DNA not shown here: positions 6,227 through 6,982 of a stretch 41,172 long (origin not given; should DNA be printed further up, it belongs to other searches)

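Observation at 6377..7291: Panacea-domain (DUF4065/SocA-like) gene coupled to an unrecognisable 151-aa partner: candidate new toxin-antitoxin / abortive-infection module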

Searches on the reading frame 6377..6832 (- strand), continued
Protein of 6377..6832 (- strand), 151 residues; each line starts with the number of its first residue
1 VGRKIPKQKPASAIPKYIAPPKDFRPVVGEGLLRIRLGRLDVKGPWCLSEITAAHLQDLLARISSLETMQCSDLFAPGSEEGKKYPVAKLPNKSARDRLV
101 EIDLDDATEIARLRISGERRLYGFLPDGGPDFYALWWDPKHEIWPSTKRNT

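Call 36: list_cluster_members(proteins=[P0034, P0035, P0020, P0018, P0021, P0027, P0024])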
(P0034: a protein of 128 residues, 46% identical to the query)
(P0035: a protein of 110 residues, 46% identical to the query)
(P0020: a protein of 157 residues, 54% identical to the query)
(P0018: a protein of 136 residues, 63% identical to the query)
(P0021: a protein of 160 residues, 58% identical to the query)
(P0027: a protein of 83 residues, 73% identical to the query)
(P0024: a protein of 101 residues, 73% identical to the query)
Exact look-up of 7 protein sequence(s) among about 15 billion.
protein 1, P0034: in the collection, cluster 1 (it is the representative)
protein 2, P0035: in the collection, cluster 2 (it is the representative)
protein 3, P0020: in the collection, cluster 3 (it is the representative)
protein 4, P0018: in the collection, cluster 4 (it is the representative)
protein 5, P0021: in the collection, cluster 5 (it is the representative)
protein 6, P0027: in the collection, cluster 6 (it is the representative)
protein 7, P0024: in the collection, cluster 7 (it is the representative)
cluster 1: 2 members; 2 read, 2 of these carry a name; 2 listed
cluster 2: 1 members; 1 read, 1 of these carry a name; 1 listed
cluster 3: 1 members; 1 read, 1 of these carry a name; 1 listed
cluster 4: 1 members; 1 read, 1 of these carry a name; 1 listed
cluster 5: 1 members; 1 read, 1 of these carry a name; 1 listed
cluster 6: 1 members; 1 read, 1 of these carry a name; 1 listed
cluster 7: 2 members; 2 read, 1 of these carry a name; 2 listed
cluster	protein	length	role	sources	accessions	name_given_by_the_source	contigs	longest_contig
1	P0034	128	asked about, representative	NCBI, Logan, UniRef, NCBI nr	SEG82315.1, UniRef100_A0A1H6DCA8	hypothetical protein SAMN04489712_1158 [Thermomonospora echinospora] | Uncharacterized protein n=1 Tax=Thermomonospora echinospora TaxID=1992 ...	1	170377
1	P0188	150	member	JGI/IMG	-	hypothetical protein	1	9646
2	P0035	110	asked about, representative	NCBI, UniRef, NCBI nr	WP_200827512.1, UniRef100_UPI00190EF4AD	hypothetical protein [Thermomonospora echinospora] | hypothetical protein n=1 Tax=Thermomonospora echinospora TaxID=1992 RepID=UPI00190EF4AD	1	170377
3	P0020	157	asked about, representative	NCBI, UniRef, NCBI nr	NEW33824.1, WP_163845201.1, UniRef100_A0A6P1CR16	hypothetical protein GV791_14800 [Nocardia cyriacigeorgica] | Uncharacterized protein n=1 Tax=Nocardia cyriacigeorgica TaxID=135487 ... | hypothetical protein [Nocardia cyriacigeorgica]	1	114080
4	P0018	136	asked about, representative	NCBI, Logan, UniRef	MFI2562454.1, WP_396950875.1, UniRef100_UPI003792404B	hypothetical protein [Nocardia farcinica] | hypothetical protein n=1 Tax=Nocardia farcinica TaxID=37329 RepID=UPI003792404B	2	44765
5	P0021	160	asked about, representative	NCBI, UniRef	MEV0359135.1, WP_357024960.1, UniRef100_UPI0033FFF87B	hypothetical protein AB0H71_24060 [Nocardia sp. NPDC050697] | hypothetical protein n=1 Tax=Nocardia sp. NPDC050697 TaxID=3155158 RepID=UPI0033FFF87B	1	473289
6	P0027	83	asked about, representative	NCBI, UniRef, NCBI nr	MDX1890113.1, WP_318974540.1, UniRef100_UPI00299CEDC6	hypothetical protein [Mycolicibacterium sp. 050158] | hypothetical protein n=1 Tax=Mycolicibacterium sp. 050158 TaxID=3090602 ...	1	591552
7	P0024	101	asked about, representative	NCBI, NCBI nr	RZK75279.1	MAG: hypothetical protein EOP28_00325 [Rhodococcus sp. (in: high G+C Gram-positive ...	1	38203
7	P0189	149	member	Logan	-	-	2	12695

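Call 52: find_related_loci(query=A2, collection=genome_contigs, flank=2500)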
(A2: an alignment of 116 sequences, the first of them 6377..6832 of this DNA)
Query A2 (151 aa) in genome_contigs; peptide patterns used: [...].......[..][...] (x = any residue, [..] = any of these).
598 stretches matched a pattern; 562 encode a relative of the query (tblastn E <= 1e-3); the best 80 are kept; 80 distinct loci.
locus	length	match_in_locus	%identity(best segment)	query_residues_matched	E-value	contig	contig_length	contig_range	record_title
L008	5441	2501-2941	61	5-151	7e-61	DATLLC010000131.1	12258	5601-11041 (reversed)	MAG TPA_asm: Vicinamibacterales bacterium isolate SMAG_U13738 k141_2760844, whole genome shotgun sequence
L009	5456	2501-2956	61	5-151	6e-59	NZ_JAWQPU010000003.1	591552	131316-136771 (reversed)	Mycolicibacterium sp. 050158 contig00003, whole genome shotgun sequence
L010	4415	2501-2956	57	1-151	1e-54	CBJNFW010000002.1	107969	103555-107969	MAG TPA_asm: uncultured Nocardia sp. isolate SRR27822705_binner123_Refined_1 genome assembly, contig: ERZ27338833.20, wh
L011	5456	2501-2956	58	3-151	9e-52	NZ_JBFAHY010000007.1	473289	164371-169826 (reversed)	Nocardia sp. NPDC050697 NPDC050697_19_B7.ctg-0007, whole genome shotgun sequence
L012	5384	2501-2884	51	20-149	9e-40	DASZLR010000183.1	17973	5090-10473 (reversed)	MAG TPA_asm: Pseudonocardiaceae bacterium isolate SMAG_U5870 k141_5369772, whole genome shotgun sequence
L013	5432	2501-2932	46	3-148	6e-38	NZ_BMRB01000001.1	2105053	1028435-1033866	Actinokineospora fastidiosa strain JCM 3276 sequence01, whole genome shotgun sequence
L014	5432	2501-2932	45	6-151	6e-38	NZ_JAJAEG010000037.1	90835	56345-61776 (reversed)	Lentzea alba strain HBU208010 Scaffold37, whole genome shotgun sequence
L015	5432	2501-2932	44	6-151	9e-38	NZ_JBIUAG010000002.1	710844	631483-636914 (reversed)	Kutzneria sp. NPDC052558 NPDC052558_381_G6.ctg-0002, whole genome shotgun sequence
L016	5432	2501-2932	44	6-151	4e-37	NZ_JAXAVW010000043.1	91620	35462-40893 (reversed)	Lentzea miocenica strain BCCO 10_0856 BCCO_856_assembly_contig_43, whole genome shotgun sequence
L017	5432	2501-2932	48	3-148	1e-39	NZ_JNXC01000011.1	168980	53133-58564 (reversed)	Saccharothrix sp. NRRL B-16314 contig11.1, whole genome shotgun sequence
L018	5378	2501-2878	48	24-151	2e-36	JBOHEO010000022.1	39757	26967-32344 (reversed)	MAG: Pseudonocardia sp. isolate SD8039_metabat2.bin.5 NODE_23_length_39757_cov_2.584254, whole genome shotgun sequence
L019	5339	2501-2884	46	22-151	2e-36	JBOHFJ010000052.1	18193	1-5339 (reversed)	MAG: Pseudonocardiaceae bacterium isolate SE1533_metabat2.bin.3_sub NODE_349_length_18193_cov_1.684546, whole genome sho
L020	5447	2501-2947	40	1-151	3e-36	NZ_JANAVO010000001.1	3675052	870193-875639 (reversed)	Allokutzneria sp. A3M-2-11 16 NODE_1_length_3675052_cov_173.696070, whole genome shotgun sequence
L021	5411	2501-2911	47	2-151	5e-35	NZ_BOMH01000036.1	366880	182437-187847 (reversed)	Actinoplanes cyaneus strain NBRC 14990 sequence036, whole genome shotgun sequence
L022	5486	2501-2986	40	1-149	2e-34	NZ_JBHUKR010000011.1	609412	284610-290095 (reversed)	Amycolatopsis pigmentata strain CGMCC 4.7645 platanus_K_17_124_11, whole genome shotgun sequence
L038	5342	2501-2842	43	36-151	3e-27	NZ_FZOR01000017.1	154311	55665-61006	Actinomadura meyerae strain DSM 44715, whole genome shotgun sequence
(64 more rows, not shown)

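Call 56: fold_search(model_id=the predicted structure, library=viral)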
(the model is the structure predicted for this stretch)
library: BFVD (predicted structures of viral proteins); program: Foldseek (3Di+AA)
matches with E <= 10: 154; with E <= 0.001: 0
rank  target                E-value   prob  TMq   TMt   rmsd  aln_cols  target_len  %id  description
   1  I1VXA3                1.2e-01  0.10  0.16  0.07  13.5       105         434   13  (no name in the UniProt tables at hand)
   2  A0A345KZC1            3.1e-01  0.57  0.35  0.40   5.0       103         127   14  (no name in the UniProt tables at hand)
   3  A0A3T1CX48            3.1e-01  0.08  0.17  0.09  19.2       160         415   12  Exonuclease domain-containing protein [Acanthamoeba castellanii medusavirus J1]
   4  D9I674                4.9e-01  0.20  0.33  0.40   7.1       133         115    8  Uncharacterized protein [Acinetobacter phage 133]
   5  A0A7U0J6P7            6.4e-01  0.06  0.15  0.10  10.9        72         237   19  Uncharacterized protein [Klebsiella phage vB_KpM_FBKp24]
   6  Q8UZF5                9.4e-01  0.03  0.17  0.07  14.6       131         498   12  BGLF1 [Macacine gammaherpesvirus 4]
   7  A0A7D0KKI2            1.0e+00  0.14  0.31  0.25   7.1       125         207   15  (no name in the UniProt tables at hand)
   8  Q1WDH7                1.1e+00  0.03  0.17  0.21  14.9       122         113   16  (no name in the UniProt tables at hand)
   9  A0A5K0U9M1            1.2e+00  0.02  0.15  0.08  27.2       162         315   14  Uncharacterized protein [Yasminevirus sp. GU-2018]
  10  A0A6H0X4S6            1.3e+00  0.09  0.19  0.34   9.5        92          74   12  (no name in the UniProt tables at hand)
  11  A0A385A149            1.4e+00  0.02  0.16  0.17  15.5       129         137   10  (no name in the UniProt tables at hand)
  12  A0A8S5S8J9            1.6e+00  0.03  0.19  0.24  16.8       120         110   13  Uncharacterized protein [Siphoviridae sp. ctb3910]
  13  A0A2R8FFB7            1.7e+00  0.09  0.29  0.14  16.0       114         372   10  F-box domain-containing protein [Cedratvirus Zaza IHUMI]
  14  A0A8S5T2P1            1.8e+00  0.03  0.15  0.17  13.8       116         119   11  Uncharacterized protein [Myoviridae sp. ctqfO1]
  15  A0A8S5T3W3            1.8e+00  0.02  0.13  0.19   9.8        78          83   10  Uncharacterized protein [Myoviridae sp. ctqfO1]
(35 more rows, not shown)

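Call 61: search_protein_families(library=phrogs, alignment_id=A2, max_evalue=0.001)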
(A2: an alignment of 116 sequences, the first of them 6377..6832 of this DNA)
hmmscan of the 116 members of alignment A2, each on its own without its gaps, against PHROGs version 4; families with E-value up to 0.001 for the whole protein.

A. member 1, window:6377-6832:- (151 aa): 0 families

B. families by the number of members that match (of 116 scanned): 1 family
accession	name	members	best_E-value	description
phrog_8366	-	101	5.5e-17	-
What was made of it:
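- On PHROG phrog_8366 (unknown function): 101 of 116 family representatives match at E<=1e-3, with the best at 5.5e-17 (call 61).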

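Call 67: find_homologous_proteins(query=A2, max_evalue=0.00001)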
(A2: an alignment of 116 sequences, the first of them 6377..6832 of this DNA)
Query A2 (116 sequences) (151 aa, profile of the alignment): 188 proteins with E <= 0.00001 among 2040 candidates; the best 120 are listed.
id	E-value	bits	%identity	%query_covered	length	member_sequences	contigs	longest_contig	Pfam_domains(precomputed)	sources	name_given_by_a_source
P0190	4.7e-46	175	41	76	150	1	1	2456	-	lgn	-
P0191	7.2e-46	174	34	100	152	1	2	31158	-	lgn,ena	-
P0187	1.2e-45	173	31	77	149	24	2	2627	-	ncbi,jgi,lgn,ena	jgi:hypothetical protein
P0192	1.4e-45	173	31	100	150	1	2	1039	-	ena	-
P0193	2.0e-45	173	34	77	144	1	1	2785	-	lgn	-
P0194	2.0e-45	173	33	77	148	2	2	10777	-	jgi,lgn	-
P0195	2.5e-45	172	41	100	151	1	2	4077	-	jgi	-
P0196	3.0e-45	172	32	76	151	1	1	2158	-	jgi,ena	-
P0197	3.4e-45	172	31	77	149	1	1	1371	-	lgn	-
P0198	6.1e-45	171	40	96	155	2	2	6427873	-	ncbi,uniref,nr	ncbi:hypothetical protein Skr01_54610 [Sphaerisporangium krabiense]|uniref:Uncharacterized protein n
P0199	1.4e-44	170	47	77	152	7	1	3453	-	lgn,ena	-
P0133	1.7e-44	170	36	77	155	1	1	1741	-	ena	-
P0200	2.0e-44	169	36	76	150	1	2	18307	-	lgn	-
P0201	2.1e-44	169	53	77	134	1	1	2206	-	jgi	jgi:hypothetical protein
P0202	2.4e-44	169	32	87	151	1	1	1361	-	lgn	-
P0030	1.7e-43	166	51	77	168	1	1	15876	-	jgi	jgi:hypothetical protein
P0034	2.4e-43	166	46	77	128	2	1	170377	-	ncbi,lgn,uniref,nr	ncbi:hypothetical protein SAMN04489712_1158 [Thermomonospora echinospora]|uniref:Uncharacterized pro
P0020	3.0e-41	159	54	100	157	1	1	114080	-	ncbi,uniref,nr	ncbi:hypothetical protein GV791_14800 [Nocardia cyriacigeorgica]|uniref:Uncharacterized protein n=1 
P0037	4.6e-41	158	36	99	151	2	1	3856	-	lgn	-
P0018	7.4e-41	158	63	89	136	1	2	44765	-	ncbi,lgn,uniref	ncbi:hypothetical protein [Nocardia farcinica]|uniref:hypothetical protein n=1 Tax=Nocardia farcinic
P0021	9.5e-39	151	58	100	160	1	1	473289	-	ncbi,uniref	ncbi:hypothetical protein AB0H71_24060 [Nocardia sp. NPDC050697]|uniref:hypothetical protein n=1 Tax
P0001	6.6e-38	148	99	100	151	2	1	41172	-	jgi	jgi:hypothetical protein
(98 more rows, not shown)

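Call 71: find_encoding_contigs(protein=P0002, flank=3000, max_places=2)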
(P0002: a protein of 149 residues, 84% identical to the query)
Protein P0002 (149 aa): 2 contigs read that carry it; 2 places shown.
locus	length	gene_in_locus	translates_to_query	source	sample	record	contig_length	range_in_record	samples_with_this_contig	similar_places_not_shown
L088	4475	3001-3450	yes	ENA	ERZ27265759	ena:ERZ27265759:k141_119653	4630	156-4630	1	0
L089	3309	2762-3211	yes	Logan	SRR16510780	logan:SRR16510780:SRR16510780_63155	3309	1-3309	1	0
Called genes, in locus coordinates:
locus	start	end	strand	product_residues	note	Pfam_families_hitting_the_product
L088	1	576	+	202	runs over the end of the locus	-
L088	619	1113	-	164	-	-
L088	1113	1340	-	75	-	-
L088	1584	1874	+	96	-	-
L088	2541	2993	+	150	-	PF13274:SocA_Panacea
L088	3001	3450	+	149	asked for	-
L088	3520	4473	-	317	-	?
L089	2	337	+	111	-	?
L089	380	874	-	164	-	-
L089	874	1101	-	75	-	-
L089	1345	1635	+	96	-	-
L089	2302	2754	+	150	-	PF13274:SocA_Panacea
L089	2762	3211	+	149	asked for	-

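Call 72: find_encoding_contigs(protein=P0009, flank=5000, max_places=2)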
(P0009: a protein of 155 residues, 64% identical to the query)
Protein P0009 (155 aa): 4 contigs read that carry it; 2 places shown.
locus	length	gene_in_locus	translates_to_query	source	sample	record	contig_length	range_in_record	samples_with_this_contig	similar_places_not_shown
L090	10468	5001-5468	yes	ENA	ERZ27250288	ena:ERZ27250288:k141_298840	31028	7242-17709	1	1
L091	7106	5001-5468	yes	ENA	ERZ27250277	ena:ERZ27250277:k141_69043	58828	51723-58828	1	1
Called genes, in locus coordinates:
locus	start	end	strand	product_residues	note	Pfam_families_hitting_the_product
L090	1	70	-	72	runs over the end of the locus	PF23979:DUF7304 (weak)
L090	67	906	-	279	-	PF02498:Bro-N, PF03374:ANT (weak)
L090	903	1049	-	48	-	-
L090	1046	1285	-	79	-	PF13560:HTH_31, PF01381:HTH_3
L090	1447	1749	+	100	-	PF13560:HTH_31, PF01381:HTH_3, PF13443:HTH_26 (weak)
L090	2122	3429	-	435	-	PF00239:Resolvase, PF07508:Recombinase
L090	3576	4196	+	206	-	PF26059:DUF8020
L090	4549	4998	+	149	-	PF13274:SocA_Panacea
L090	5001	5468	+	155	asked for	-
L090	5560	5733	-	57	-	-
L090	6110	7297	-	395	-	PF01381:HTH_3, PF12844:HTH_19 (faint), PF13443:HTH_26 (weak), PF13560:HTH_31 (weak)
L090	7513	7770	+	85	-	-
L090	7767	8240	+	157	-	-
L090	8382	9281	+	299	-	-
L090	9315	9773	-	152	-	-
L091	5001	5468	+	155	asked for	-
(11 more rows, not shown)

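Call 82: predict_structure(alignment_id=A4)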
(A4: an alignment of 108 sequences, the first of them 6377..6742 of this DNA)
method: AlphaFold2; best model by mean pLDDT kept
length: 121 residues; sequences in the alignment: 108
mean_pLDDT: 94.9   pTM: 0.87
mean pLDDT of the five models: 94.9, 94.7, 94.0, 94.0, 93.8
residues with pLDDT >= 90: 113; 70-90: 5; 50-70: 2; < 50: 1
segments of 3 or more residues with pLDDT < 50: none
pLDDT, mean of each block of 10 residues (from residue 1): 96 93 96 98 96 97 97 97 96 96 97 83 49
secondary structure, 60 per line:
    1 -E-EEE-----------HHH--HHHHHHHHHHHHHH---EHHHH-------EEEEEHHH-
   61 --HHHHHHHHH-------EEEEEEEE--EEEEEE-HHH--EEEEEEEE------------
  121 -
elements in order: E4-6 H23-36 H41-44 E52-56 H63-71 E79-86 E89-94 E101-108

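Call 84: fold_search(model_id=the predicted structure, library=pdb)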
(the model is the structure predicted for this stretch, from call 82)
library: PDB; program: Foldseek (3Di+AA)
matches with E <= 10: 184; with E <= 0.001: 0
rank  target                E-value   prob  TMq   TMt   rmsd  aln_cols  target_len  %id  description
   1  1wmi_A                7.4e-02  0.94  0.48  0.61   4.1       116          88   14  Crystal structure of archaeal RelE-RelB complex from Pyrococcus horikoshii OT3 (released 2005-03-15)
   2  4mct_D                7.9e-02  0.80  0.43  0.52   6.8       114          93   13  P. vulgaris HIGBA structure, crystal form 1 (released 2013-12-11)
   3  7v5y_E                1.1e-01  0.51  0.34  0.44   8.9       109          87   10  Crystal structure of hexameric complex of Sa2YoeB-Sa2YefM toxin-antitoxin from Staphylococcus aureus (released 2021-12-15)
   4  7xbj_A                1.3e-01  0.87  0.46  0.22   4.9       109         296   10  Txp40, an insecticidal toxin protein from Xenorhabdus nematophila (released 2023-03-29)
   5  9chn_B                1.7e-01  0.63  0.43  0.52   6.2       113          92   12  P. vulgaris trimeric HigBA- operator 2 DNA (released 2025-07-02)
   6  6l8e_E                1.8e-01  0.57  0.40  0.51   4.9       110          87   14  Crystal structure of heterohexameric YoeB-YefM complex bound to 26bp-DNA (released 2020-09-02)
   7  7v6w_E                1.8e-01  0.51  0.37  0.47   5.7       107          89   15  Crystal structure of heterohexameric Sa2YoeB-Sa2YefM complex bound to 26bp-DNA (released 2021-12-15)
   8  5ixl_A                1.8e-01  0.41  0.37  0.43   7.7       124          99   13  Structure of P. vulgaris HigB toxin Y91A variant (released 2016-07-20)
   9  5ixl_D                2.1e-01  0.57  0.42  0.51   6.9       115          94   14  Structure of P. vulgaris HigB toxin Y91A variant (released 2016-07-20)
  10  6n90_A                2.1e-01  0.38  0.35  0.44   6.2       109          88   16  YoeB/ParE toxin from Agrobacterium tumefaciens (released 2019-11-06)
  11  4mcx_D                2.2e-01  0.60  0.42  0.51   6.4       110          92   14  P. vulgaris HIGBA structure, crystal form 2 (released 2013-12-11)
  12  4px8                  2.2e-01  0.38  0.38  0.44   7.5       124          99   13  Structure of P. vulgaris HigB toxin (released 2015-10-21)
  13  4w4g_QY               2.4e-01  0.63  0.44  0.54   5.1       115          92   16  Postcleavage state of 70S bound to HigB toxin and AAA (lysine) codon (released 2015-10-21)
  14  5ixl_B                2.4e-01  0.28  0.35  0.41  11.2       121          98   15  Structure of P. vulgaris HigB toxin Y91A variant (released 2016-07-20)
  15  7v6w_F                2.5e-01  0.54  0.41  0.51   5.4       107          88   13  Crystal structure of heterohexameric Sa2YoeB-Sa2YefM complex bound to 26bp-DNA (released 2021-12-15)
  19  6n90_B                3.3e-01  0.35  0.33  0.42   4.6        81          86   16  YoeB/ParE toxin from Agrobacterium tumefaciens (released 2019-11-06)
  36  9w3a_A                7.6e-01  0.20  0.40  0.41   6.9       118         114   14  Crystal structure of PfiAT toxin-antitoxin complex (released 2026-02-11)
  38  9w3a_B                8.2e-01  0.18  0.35  0.37   5.4        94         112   15  Crystal structure of PfiAT toxin-antitoxin complex (released 2026-02-11)
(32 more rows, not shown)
